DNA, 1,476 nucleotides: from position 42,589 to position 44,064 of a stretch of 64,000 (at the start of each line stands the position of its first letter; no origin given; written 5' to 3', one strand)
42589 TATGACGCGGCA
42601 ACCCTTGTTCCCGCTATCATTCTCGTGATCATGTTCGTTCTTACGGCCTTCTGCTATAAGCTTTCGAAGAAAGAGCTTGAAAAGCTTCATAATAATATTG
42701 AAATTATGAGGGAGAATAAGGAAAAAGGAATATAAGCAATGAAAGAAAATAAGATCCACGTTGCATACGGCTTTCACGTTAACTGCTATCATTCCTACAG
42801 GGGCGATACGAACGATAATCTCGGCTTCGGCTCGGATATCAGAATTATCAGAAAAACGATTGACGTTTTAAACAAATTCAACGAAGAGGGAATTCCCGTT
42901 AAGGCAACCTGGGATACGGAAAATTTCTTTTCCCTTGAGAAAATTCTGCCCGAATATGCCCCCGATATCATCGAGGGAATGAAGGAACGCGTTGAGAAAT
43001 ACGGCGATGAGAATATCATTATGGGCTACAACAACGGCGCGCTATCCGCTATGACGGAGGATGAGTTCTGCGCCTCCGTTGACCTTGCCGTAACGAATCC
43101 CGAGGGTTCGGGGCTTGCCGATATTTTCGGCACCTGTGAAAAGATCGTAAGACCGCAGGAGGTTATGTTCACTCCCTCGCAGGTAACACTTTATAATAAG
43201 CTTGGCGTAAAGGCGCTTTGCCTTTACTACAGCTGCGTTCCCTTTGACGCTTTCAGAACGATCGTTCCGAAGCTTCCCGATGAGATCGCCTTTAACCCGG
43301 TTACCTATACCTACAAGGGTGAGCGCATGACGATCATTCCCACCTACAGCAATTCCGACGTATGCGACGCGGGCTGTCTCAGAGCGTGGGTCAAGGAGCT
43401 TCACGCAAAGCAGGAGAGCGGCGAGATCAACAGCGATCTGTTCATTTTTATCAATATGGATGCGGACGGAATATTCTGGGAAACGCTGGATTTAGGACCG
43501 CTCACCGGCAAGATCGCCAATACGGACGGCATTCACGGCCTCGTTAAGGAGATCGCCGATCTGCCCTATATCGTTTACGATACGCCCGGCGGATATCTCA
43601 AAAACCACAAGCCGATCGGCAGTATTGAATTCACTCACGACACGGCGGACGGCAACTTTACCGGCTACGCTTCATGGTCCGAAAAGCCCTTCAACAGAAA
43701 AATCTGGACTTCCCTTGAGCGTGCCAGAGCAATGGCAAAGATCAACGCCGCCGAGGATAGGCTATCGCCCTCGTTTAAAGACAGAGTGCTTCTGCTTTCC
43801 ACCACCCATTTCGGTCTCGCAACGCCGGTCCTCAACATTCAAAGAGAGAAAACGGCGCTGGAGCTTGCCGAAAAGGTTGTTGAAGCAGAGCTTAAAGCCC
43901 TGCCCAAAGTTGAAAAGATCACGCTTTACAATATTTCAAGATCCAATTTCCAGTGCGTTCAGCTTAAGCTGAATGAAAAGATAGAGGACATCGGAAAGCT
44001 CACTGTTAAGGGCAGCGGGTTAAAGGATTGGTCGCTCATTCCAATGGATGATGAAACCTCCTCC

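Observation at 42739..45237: An 832-aa cytoplasmic enzyme of unknown function embedded in the operon (GH38/GH57-like features)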

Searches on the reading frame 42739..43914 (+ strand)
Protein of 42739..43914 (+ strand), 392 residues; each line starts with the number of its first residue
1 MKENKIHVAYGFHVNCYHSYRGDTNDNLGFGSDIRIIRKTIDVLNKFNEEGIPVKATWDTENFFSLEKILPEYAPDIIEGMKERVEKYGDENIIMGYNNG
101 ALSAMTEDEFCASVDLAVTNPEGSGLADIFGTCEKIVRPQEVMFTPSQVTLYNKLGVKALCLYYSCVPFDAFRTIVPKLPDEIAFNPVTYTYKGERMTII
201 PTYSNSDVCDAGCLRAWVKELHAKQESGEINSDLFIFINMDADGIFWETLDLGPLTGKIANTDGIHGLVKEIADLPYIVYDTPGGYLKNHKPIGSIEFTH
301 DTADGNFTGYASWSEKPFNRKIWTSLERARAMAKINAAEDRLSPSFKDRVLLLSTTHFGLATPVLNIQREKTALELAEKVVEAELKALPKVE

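Call 114: predict_structure(alignment_id=A4)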
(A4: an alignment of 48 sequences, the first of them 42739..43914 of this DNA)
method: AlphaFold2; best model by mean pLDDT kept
length: 392 residues; sequences in the alignment: 48
mean_pLDDT: 88.2   pTM: 0.88
mean pLDDT of the five models: 88.2, 87.9, 86.7, 84.6, 84.4
residues with pLDDT >= 90: 248; 70-90: 106; 50-70: 31; < 50: 7
segments of 3 or more residues with pLDDT < 50: 305-311
pLDDT, mean of each block of 10 residues (from residue 1): 89 79 73 88 98 96 82 91 97 84 88 94 94 92 84 96 73 85 96 95 92 97 97 96 89 90 96 98 97 91 54 64 91 94 95 73 70 91 93 73
secondary structure, 60 per line:
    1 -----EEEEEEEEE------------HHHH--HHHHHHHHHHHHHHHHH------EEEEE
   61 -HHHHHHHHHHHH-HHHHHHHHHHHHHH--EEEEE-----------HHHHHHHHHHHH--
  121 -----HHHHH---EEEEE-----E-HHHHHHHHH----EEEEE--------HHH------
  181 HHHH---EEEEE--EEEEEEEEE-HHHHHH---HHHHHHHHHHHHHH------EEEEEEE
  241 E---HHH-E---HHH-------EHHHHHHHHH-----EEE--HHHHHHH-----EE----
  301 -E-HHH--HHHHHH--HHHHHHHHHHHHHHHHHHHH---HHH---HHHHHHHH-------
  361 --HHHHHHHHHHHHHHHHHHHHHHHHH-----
elements in order: E6-14 H27-30 H33-49 E56-60 H62-73 H75-88 E91-95 H107-118 H126-130 E134-138 H146-154 E159-163 H181-184 E188-192 E195-203 H205-210 H214-227 E234-241 H264-272 E278-280 H283-289 H309-314 H317-336 H346-353 H363-387

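Call 116: fold_search(model_id=the predicted structure, library=pdb)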
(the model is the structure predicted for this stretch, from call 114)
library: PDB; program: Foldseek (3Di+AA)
matches with E <= 10: 1053; with E <= 0.001: 36
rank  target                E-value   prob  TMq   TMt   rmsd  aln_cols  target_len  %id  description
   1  1k1x_A                1.9e-11  1.00  0.62  0.41   7.0       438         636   15  Crystal structure of 4-alpha-glucanotransferase from thermococcus litoralis (released 2003-06-17)
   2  1k1x_B                2.5e-10  1.00  0.64  0.42   5.5       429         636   14  Crystal structure of 4-alpha-glucanotransferase from thermococcus litoralis (released 2003-06-17)
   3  1k1w                  1.3e-09  1.00  0.59  0.39   7.4       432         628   14  Crystal structure of 4-alpha-glucanotransferase from thermococcus litoralis (released 2003-06-17)
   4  3n8t                  4.7e-09  1.00  0.55  0.41   9.5       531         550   10  Native structure of TK1436, a GH57 branching enzyme from hyperthermophilic archaeon Thermococcus kodakaraensis (released 2010-10-27)
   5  9jlr_D                6.5e-09  1.00  0.51  0.43   9.6       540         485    9  Crystal structure of GH57 family amylopullulanase from Aquifex aeolicus mutant E256Q in complex with maltopentaose (released 2025-06-04)
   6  1ufa                  1.1e-08  1.00  0.55  0.45   9.7       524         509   10  Crystal structure of TT1467 from Thermus thermophilus HB8 (released 2003-11-28)
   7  3p0b                  1.1e-08  1.00  0.53  0.43   8.5       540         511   10  Thermus thermophilus family GH57 branching enzyme: crystal structure, mechanism of action and products formed (released 2010-10-20)
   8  5wu7_A                1.2e-08  1.00  0.54  0.42   9.2       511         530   12  Crystal structure of GH57-type branching enzyme from hyperthermophilic archaeon Pyrococcus horikoshii (released 2017-03-08)
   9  9jlq_C                1.3e-08  1.00  0.52  0.44   8.3       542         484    9  Crystal structure of GH57 family amylopullulanase from Aquifex aeolicus wild type apo (released 2025-06-04)
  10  7e1y_A                1.5e-08  1.00  0.61  0.47   6.3       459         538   11  Staphylothermus marinus amylopullulanase -SmApu (released 2022-02-09)
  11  8zyi_A                1.8e-08  1.00  0.55  0.47   7.5       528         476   10  crystal structure of GH57 family amylopullulanase mutant D352N from Aquifex aeolicus in complex wih 6-alpha-D-maltotri (released 2025-06-04)
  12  5wu7_B                2.4e-08  1.00  0.53  0.41   9.5       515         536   11  Crystal structure of GH57-type branching enzyme from hyperthermophilic archaeon Pyrococcus horikoshii (released 2017-03-08)
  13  9jlr_A                3.4e-08  1.00  0.53  0.45   9.4       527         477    9  Crystal structure of GH57 family amylopullulanase from Aquifex aeolicus mutant E256Q in complex with maltopentaose (released 2025-06-04)
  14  9iht_A                5.3e-08  1.00  0.51  0.43   8.4       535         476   10  Crystal structure of GH57 family amylopullulanase from Aquifex aeolicus in complex with acarbose (released 2025-06-04)
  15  2b5d                  7.0e-08  1.00  0.58  0.46  10.2       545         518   11  Crystal structure of the novel alpha-amylase AmyC from Thermotoga maritima (released 2006-03-07)
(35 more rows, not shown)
